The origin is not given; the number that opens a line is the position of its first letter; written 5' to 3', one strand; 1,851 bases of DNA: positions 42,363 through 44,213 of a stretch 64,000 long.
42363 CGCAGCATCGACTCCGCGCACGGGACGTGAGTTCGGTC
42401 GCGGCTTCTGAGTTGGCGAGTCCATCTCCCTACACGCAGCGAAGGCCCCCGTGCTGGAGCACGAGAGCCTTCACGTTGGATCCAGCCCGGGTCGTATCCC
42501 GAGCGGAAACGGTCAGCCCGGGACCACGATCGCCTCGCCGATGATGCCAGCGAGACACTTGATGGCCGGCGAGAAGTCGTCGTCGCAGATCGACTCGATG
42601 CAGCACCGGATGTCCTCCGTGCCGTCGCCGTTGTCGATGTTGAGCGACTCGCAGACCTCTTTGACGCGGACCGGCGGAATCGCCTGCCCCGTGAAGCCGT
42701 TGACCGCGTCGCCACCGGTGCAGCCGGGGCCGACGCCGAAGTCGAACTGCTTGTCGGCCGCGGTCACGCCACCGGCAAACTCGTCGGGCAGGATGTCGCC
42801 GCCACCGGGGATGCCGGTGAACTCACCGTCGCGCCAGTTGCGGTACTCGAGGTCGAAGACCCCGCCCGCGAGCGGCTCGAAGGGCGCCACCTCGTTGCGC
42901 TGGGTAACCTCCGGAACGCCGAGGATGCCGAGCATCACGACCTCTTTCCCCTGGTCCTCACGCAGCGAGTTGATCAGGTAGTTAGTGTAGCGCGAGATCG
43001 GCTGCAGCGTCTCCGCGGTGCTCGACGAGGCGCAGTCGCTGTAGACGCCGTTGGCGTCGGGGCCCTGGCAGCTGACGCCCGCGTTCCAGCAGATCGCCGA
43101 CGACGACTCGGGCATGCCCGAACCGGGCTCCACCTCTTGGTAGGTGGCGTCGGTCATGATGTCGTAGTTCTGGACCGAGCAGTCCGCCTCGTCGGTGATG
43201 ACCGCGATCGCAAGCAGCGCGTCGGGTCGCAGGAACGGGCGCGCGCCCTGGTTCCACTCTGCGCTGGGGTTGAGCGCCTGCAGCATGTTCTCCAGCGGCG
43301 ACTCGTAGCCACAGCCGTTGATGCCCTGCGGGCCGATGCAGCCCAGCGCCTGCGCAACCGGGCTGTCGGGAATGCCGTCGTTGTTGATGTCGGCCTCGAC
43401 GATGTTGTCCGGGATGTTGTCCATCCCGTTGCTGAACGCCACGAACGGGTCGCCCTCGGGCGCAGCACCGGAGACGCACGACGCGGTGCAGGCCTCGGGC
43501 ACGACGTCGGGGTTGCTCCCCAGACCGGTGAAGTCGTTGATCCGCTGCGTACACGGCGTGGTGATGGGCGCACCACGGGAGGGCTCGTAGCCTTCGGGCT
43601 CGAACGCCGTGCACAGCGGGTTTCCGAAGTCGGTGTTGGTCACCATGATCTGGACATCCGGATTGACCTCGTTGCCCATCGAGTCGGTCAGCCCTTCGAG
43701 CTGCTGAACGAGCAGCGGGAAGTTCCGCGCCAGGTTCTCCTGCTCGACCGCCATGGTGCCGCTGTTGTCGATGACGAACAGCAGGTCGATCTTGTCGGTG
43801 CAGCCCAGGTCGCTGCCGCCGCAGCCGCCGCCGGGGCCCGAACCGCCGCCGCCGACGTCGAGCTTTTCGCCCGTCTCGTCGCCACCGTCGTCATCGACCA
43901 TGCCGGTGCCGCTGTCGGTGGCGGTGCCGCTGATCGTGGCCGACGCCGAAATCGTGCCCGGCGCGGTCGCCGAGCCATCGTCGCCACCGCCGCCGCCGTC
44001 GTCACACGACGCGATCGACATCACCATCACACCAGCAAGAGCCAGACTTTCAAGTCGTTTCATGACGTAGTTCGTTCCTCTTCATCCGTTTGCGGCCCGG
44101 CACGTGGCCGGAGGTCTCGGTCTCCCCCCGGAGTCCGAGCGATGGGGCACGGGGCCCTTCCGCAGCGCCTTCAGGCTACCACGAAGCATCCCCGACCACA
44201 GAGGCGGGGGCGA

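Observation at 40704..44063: Tandem pair of cysteine-rich lipoproteins built on a vWA/MIDAS-like core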

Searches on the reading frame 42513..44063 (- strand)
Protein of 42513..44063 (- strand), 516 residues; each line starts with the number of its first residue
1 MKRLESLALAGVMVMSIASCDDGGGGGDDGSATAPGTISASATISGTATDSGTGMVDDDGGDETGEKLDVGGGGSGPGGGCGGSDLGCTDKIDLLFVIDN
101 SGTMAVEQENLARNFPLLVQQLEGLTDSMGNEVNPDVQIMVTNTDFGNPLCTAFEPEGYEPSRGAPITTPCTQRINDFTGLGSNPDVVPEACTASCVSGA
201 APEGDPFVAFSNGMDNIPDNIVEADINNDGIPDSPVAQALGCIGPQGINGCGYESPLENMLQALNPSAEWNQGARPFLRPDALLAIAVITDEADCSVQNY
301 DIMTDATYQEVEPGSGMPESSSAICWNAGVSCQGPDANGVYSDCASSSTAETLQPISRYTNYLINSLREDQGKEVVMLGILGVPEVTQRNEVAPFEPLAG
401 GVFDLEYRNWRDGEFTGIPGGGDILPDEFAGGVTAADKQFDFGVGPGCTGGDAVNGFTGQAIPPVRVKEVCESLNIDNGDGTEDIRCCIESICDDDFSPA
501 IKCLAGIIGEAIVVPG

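Call 4: search_protein_families(library=pfam, proteins=[window:42513-44063:-], max_evalue=1)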
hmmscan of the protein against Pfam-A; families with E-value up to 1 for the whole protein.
window:42513-44063:- (516 aa): 0 families

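Call 5: search_protein_families(library=ncbifam, proteins=[window:42513-44063:-], max_evalue=1)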
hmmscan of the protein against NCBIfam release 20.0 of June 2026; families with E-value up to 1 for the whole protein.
window:42513-44063:- (516 aa): 2 families
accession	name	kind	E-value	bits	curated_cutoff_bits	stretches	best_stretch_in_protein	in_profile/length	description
NF052240.1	MIDASAdhsBdello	equivalog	0.00063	19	700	1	89-124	54-89/378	MIDAS family adhesin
NF058595.1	invert_tail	domain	0.24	11.7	37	1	7-52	59-100/113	lipo-invert putative C-terminal anchoring domain-containing protein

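Call 6: find_homologous_proteins(query=window:42513-44063:-, max_evalue=0.001)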
Query window:42513-44063:- (516 aa): 1016 proteins with E <= 0.001 among 8000 candidates; the best 120 are listed.
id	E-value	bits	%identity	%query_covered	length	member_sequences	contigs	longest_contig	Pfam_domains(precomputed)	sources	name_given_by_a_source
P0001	0.0e+0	1166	100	100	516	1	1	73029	-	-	-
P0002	2.0e-295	999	85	100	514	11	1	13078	-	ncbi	-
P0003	3.5e-289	978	84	100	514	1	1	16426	-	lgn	-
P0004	9.0e-283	957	82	100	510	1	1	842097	-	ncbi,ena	-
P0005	1.0e-282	957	83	100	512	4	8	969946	-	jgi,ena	-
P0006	5.3e-281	951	82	100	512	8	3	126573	-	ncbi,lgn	-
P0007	1.4e-280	950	81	100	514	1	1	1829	-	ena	-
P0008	2.2e-273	926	82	100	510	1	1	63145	-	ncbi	-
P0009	1.4e-247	841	85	83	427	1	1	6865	-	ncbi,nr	ncbi:MAG: hypothetical protein KUG77_05330, partial [Nannocystaceae bacterium]|nr:hypothetical prote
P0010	6.0e-234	796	70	100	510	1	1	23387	-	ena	-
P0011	3.1e-226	770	69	100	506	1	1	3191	-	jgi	jgi:hypothetical protein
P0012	6.6e-225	766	73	91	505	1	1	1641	-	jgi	jgi:hypothetical protein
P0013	7.1e-225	766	69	100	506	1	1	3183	-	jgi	jgi:hypothetical protein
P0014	1.9e-224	764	70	100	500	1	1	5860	-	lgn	-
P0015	9.3e-221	752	68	100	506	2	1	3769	-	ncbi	-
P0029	4.3e-204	697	65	100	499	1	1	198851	-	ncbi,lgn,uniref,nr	ncbi:vWA domain-containing protein [Paraliomyxa miuraensis]|uniref:vWA domain-containing protein n=1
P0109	8.3e-156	538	57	88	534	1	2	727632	-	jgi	-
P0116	1.2e-152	527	54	88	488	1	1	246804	-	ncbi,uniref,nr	ncbi:hypothetical protein [Paraliomyxa miuraensis]|uniref:hypothetical protein n=1 Tax=Paraliomyxa m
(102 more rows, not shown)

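Call 12: search_solved_structures(query=A1, max_evalue=10, show_alignments=3)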
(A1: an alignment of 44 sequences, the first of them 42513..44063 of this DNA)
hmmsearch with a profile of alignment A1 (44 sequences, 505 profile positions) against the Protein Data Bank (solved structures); distinct sequences matched with E-value up to 10: 8.
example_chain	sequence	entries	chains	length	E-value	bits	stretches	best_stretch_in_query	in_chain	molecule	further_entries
9gtu_B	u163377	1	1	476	0.00019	23.4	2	67-122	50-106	Collagen alpha-2(VI) chain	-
4oku_A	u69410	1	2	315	0.0062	18.4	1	60-111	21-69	Micronemal protein MIC2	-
9han_B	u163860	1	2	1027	0.0095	17.8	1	67-122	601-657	Collagen type VI alpha 2 chain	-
4okr_A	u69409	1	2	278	0.067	15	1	82-111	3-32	Micronemal protein MIC2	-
9gtu_A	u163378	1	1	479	0.38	12.6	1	76-119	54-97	Collagen alpha-1(VI) chain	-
6pfq_C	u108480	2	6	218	1.3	10.8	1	347-396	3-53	Uncharacterized protein YLR132C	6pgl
2xgg_A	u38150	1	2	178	2.4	9.9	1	84-111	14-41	MICRONEME PROTEIN 2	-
6hiv_BB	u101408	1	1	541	3.3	9.4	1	22-99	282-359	mL68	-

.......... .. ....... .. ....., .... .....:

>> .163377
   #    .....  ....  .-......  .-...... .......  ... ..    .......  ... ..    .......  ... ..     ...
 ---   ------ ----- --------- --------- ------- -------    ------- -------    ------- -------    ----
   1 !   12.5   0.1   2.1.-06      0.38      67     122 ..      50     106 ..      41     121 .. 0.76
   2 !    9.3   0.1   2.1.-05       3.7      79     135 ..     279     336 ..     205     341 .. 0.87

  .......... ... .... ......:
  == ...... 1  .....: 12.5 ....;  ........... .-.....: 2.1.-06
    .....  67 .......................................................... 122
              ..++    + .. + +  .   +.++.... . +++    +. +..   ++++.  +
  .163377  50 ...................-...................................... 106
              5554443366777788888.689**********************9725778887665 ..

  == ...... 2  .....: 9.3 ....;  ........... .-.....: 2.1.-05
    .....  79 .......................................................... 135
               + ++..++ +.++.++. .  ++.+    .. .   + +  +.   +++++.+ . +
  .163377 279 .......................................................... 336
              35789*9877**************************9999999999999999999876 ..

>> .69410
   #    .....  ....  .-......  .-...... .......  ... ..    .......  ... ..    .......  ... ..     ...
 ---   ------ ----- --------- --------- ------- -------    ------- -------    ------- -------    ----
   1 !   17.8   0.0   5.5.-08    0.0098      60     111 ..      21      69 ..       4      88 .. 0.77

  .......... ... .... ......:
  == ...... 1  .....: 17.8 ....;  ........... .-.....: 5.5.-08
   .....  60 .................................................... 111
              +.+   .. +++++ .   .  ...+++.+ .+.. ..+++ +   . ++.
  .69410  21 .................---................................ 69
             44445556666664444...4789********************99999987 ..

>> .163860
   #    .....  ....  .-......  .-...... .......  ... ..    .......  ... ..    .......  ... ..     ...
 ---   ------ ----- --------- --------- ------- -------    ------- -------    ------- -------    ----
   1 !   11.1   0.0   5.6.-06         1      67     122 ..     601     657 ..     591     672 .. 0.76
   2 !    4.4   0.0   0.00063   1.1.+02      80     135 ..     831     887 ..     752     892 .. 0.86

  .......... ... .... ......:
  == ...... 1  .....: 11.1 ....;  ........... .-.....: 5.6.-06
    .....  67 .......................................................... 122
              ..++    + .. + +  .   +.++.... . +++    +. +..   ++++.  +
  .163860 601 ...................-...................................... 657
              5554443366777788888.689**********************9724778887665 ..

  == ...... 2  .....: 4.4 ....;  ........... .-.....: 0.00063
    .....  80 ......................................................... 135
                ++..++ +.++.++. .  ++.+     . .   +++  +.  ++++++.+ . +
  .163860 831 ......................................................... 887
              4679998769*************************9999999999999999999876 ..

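Call 16: find_encoding_contigs(protein=P0029, flank=10000, max_places=3)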
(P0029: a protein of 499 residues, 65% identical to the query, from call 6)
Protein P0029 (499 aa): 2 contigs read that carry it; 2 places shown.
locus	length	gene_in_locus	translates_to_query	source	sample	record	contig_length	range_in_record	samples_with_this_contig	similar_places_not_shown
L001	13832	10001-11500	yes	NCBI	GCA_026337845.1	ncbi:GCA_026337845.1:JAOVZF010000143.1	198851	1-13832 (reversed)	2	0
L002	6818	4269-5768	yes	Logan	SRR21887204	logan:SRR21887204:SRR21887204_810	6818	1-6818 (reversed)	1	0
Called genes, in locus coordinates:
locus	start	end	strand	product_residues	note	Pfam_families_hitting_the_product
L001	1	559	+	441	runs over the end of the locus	PF06808:DctM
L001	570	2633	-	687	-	-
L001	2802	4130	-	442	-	-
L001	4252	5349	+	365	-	-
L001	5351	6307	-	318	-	-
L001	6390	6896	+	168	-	-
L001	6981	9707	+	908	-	PF00133:tRNA-synt_1, PF09334:tRNA-synt_1g, PF13603:tRNA-synt_1_2, PF00133:tRNA-synt_1 (weak), PF08264:Anticodon_1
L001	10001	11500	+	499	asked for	-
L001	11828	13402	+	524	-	-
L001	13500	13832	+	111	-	PF05598:DUF772 (weak)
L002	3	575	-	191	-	?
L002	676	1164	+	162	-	-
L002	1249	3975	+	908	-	PF00133:tRNA-synt_1, PF09334:tRNA-synt_1g, PF13603:tRNA-synt_1_2, PF00133:tRNA-synt_1 (weak), PF08264:Anticodon_1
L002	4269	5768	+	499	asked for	-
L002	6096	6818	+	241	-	?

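Call 17: find_encoding_contigs(protein=P0004, flank=10000, max_places=3)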
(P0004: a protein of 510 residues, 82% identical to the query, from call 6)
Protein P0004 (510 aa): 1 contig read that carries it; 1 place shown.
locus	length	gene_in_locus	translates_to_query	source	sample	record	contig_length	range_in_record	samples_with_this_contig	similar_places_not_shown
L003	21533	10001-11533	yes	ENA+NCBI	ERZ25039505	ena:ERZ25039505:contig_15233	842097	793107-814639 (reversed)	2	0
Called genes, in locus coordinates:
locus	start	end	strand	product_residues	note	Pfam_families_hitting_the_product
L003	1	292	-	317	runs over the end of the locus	-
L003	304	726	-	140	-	-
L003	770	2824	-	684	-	-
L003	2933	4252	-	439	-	-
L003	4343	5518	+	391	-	-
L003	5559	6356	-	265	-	-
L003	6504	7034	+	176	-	-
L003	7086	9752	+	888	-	PF00133:tRNA-synt_1, PF09334:tRNA-synt_1g, PF13603:tRNA-synt_1_2, PF08264:Anticodon_1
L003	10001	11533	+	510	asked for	-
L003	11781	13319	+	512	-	-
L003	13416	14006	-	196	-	-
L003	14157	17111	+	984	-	PF18072:FGAR-AT_linker, PF00586:AIRS, PF02769:AIRS_C, PF00586:AIRS, PF02769:AIRS_C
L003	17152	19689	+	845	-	PF02129:Peptidase_S15 (weak), PF00326:Peptidase_S9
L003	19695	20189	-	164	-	PF00583:Acetyltransf_1, PF13508:Acetyltransf_7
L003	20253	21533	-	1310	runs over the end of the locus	-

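Call 18: predict_structure(alignment_id=A1)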
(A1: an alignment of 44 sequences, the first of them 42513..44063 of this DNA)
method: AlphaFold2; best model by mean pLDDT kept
length: 516 residues; sequences in the alignment: 44
mean_pLDDT: 82.6   pTM: 0.81
mean pLDDT of the five models: 82.6, 82.0, 80.8, 80.3, 80.0
residues with pLDDT >= 90: 354; 70-90: 57; 50-70: 13; < 50: 92
segments of 3 or more residues with pLDDT < 50: 1-80, 82-87, 453-456
pLDDT, mean of each block of 10 residues (from residue 1): 39 35 33 30 29 36 35 35 53 97 90 96 91 94 94 87 96 91 80 93 97 94 93 97 93 94 97 95 96 93 93 96 94 95 88 94 96 96 96 94 95 91 92 95 91 59 96 95 95 94 95 65
secondary structure, 60 per line:
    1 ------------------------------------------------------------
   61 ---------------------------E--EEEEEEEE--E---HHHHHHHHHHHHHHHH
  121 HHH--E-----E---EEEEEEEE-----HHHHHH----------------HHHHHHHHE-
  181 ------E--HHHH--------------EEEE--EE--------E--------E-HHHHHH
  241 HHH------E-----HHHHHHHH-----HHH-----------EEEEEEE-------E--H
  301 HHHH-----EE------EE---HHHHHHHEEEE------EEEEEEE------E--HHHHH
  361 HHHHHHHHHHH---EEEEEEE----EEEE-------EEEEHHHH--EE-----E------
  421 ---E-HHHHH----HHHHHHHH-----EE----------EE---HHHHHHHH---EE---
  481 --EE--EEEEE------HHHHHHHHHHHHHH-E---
elements in order: E91-98 H105-123 E136-143 H149-154 H171-178 H190-193 E208-211 H235-243 H256-263 E283-289 H300-304 H323-329 E330-333 E340-346 H356-371 E375-381 E386-389 E397-400 H401-404 H426-430 H435-442 H465-472 E487-491 H498-511

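Call 20: search_protein_representatives(alignment_id=A1)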
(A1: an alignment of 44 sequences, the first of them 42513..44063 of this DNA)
Query: 44 sequences, 505 profile positions. Proteins with E-value up to 0.001 (for the whole library): 8536; up to 1e-10: 3287; up to 1e-30: 336. The best 150 are listed.
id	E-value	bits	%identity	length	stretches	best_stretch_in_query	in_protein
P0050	1.8e-250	848.3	-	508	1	5-505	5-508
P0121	1.1e-177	608.2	-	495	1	24-500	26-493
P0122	1.3e-175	601.3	-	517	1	14-504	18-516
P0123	2.7e-175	600.3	-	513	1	74-504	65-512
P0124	3.1e-173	593.5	-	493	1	13-497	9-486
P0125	2.5e-170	583.9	-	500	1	12-498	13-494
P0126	6.0e-164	562.9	-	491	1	47-497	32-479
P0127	1.8e-160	551.4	-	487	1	6-505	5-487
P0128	1.5e-156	538.4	-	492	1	37-502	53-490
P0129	1.5e-155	535.2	-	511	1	11-500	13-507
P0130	8.0e-155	532.7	-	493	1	8-500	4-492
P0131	2.6e-150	517.9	-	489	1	44-503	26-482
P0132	1.7e-149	515.2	-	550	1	19-502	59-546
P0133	2.6e-148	511.3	-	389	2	85-439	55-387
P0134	2.7e-148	511.2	-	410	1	100-502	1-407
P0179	1.2e-63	232.0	-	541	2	76-378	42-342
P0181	6.9e-63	229.5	-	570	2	75-378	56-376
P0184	2.1e-59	218.0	-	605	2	86-342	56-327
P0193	2.5e-57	211.1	-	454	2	11-381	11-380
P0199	6.5e-56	206.4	-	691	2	66-400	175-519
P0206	5.3e-55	203.4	-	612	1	74-503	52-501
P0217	2.8e-53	197.8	-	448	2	9-378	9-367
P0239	5.1e-51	190.3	-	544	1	85-461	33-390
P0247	3.8e-50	187.4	-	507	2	74-329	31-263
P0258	6.9e-49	183.3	-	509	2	70-388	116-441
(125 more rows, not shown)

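Call 21: search_protein_families(library=ncbifam, proteins=[P0179, P0181, P0184, P0199, P0206, P0239, P0193, P0217, P0247, P0258], max_evalue=0.1)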
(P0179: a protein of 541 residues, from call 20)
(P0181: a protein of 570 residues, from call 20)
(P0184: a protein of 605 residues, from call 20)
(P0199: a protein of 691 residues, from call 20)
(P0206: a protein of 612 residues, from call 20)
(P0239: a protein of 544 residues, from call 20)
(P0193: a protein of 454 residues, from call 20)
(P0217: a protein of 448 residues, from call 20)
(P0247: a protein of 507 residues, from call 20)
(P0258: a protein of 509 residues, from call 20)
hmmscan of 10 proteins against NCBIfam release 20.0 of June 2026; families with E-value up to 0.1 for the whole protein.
P0179 (541 aa): 1 family
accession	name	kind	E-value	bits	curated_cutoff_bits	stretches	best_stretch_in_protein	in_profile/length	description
NF052240.1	MIDASAdhsBdello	equivalog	3.8e-15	55.9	700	1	53-147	56-151/378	MIDAS family adhesin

P0181 (570 aa): 3 families
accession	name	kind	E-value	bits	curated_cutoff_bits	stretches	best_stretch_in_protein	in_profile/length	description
NF052240.1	MIDASAdhsBdello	equivalog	4.2e-13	49.2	700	1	68-117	56-105/378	MIDAS family adhesin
NF033765.2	gliding_CglD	equivalog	3.6e-08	31.7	400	1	68-117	644-693/1124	adventurous gliding motility lipoprotein CglD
TIGR03788.1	marine_srt_targ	equivalog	0.076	11.4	551.65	0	62-110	267-311/629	marine proteobacterial sortase target protein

P0184 (605 aa): 1 family
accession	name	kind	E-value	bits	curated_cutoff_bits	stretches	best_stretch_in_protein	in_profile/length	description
NF052240.1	MIDASAdhsBdello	equivalog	4.6e-10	39.2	700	1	57-119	56-107/378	MIDAS family adhesin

P0199 (691 aa): 1 family
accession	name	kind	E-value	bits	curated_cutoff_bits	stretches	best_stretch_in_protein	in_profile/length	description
NF052240.1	MIDASAdhsBdello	equivalog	2.4e-09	36.8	700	1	201-249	56-104/378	MIDAS family adhesin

P0206 (612 aa): 1 family
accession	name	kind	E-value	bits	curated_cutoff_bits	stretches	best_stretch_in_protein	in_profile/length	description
NF052240.1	MIDASAdhsBdello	equivalog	1.4e-08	34.3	700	1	65-114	56-103/378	MIDAS family adhesin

P0239 (544 aa): 1 family
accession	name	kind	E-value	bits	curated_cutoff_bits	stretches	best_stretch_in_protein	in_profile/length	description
NF052240.1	MIDASAdhsBdello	equivalog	1.3e-14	54.1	700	2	35-83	56-104/378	MIDAS family adhesin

P0193 (454 aa): 2 families
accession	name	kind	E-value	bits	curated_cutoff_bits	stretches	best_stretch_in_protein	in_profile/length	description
NF052240.1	MIDASAdhsBdello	equivalog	3.8e-10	39.5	700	1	86-134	56-104/378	MIDAS family adhesin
NF033765.2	gliding_CglD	equivalog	8.7e-09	33.7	400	1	85-297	643-822/1124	adventurous gliding motility lipoprotein CglD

P0217 (448 aa): 3 families
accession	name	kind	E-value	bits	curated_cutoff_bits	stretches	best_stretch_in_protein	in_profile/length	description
NF052240.1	MIDASAdhsBdello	equivalog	5.5e-13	48.8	700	2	78-131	53-106/378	MIDAS family adhesin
NF033765.2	gliding_CglD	equivalog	1.9e-09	35.9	400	1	80-262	643-800/1124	adventurous gliding motility lipoprotein CglD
TIGR03788.1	marine_srt_targ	equivalog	0.078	11.4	551.65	0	82-122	272-310/629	marine proteobacterial sortase target protein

P0247 (507 aa): 2 families
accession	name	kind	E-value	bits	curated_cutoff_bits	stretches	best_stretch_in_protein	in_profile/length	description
NF033765.2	gliding_CglD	equivalog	1.6e-07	29.5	400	1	26-84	625-687/1124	adventurous gliding motility lipoprotein CglD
NF052240.1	MIDASAdhsBdello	equivalog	3.5e-06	26.4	700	1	10-89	19-104/378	MIDAS family adhesin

P0258 (509 aa): 3 families
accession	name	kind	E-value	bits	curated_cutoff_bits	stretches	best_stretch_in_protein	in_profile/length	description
NF052240.1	MIDASAdhsBdello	equivalog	6.8e-07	28.8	700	1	128-181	52-104/378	MIDAS family adhesin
NF033765.2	gliding_CglD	equivalog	1.3e-05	23.2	400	1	125-208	637-713/1124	adventurous gliding motility lipoprotein CglD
TIGR04201.1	Myxo_Cys_RPT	repeat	0.085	13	25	0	97-117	1-17/22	Cys-rich repeat-containing protein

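Call 22: fold_search(model_id=the predicted structure, library=pdb)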
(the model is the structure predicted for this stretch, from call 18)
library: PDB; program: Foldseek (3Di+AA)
matches with E <= 10: 315; with E <= 0.001: 0
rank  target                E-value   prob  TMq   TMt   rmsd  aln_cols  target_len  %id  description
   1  2nut_B                4.0e-03  0.87  0.22  0.16  13.0       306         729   12  Crystal Structure of the human Sec23a/24a heterodimer, complexed with the SNARE protein Sec22b (released 2007-05-22)
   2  7usl_B                4.7e-03  0.96  0.23  0.18  13.4       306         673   11  Integrin alphaM/beta2 ectodomain in complex with adenylate cyclase toxin RTX751 and M1F5 Fab (released 2022-08-17)
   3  2ww8                  5.6e-03  0.41  0.20  0.13  18.2       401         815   11  Structure of the pilus adhesin (RrgA) from Streptococcus pneumoniae (released 2010-01-19)
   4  8tcf_B                8.5e-03  0.77  0.22  0.29  13.2       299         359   13  Integrin alpha-v beta-8 in complex with minibinder B8_BP_dsulf (released 2023-09-27)
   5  6uja_B                9.5e-03  0.92  0.25  0.33  12.5       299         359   12  Integrin alpha-v beta-8 in complex with pro-TGF-beta1 (released 2020-02-05)
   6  8xfg_B                1.1e-02  0.90  0.23  0.24  13.4       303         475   11  Cryo-EM structure of integrin ITGAV, ITGB3 and CYCLO (RGDFK) complex, conformation 1 (released 2024-12-18)
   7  9gtu_B                1.1e-02  0.89  0.17  0.34  13.3       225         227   12  Collagen VI alpha 1, 2, 3 heterotrimer recombinant C terminal region. Local refinement. (released 2025-08-20)
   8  3eh1                  1.3e-02  0.69  0.21  0.15  12.1       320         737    9  Crystal structure of the human COPII-coat protein Sec24b (released 2008-10-21)
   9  8bsh_C                1.6e-02  0.72  0.23  0.16  14.2       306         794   12  COPII inner coat (released 2023-01-18)
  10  6m3y                  1.7e-02  0.63  0.20  0.14  12.5       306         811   15  Crystal structure of pilus adhesin, SpaC from Lactobacillus rhamnosus GG - open conformation (released 2020-07-29)
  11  9ya0_GA               1.9e-02  0.41  0.20  0.14  16.1       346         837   16  Cryo-EM structure of pre-conoid ring 2 (PCR P2 ring)from Toxoplasma gondii (released 2025-11-19)
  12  3nif_D                2.4e-02  0.87  0.24  0.26  12.8       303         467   10  The Closed Headpiece of Integrin IIb 3 and its Complex with an IIb 3 -Specific Antagonist That Does Not Induce Opening (released 2010-12-22)
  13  5nem_B                2.4e-02  0.85  0.24  0.27  13.8       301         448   11  Localised reconstruction of alpha v beta 6 bound to Foot and Mouth Disease Virus O PanAsia - Pose A. (released 2017-06-21)
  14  3ze2_D                2.6e-02  0.82  0.23  0.31  12.2       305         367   11  Integrin alphaIIB beta3 headpiece and RGD peptide complex (released 2013-06-05)
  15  4g1e_B                2.6e-02  0.80  0.24  0.18  12.0       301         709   10  Crystal structure of integrin alpha V beta 3 with coil-coiled tag. (released 2012-12-12)
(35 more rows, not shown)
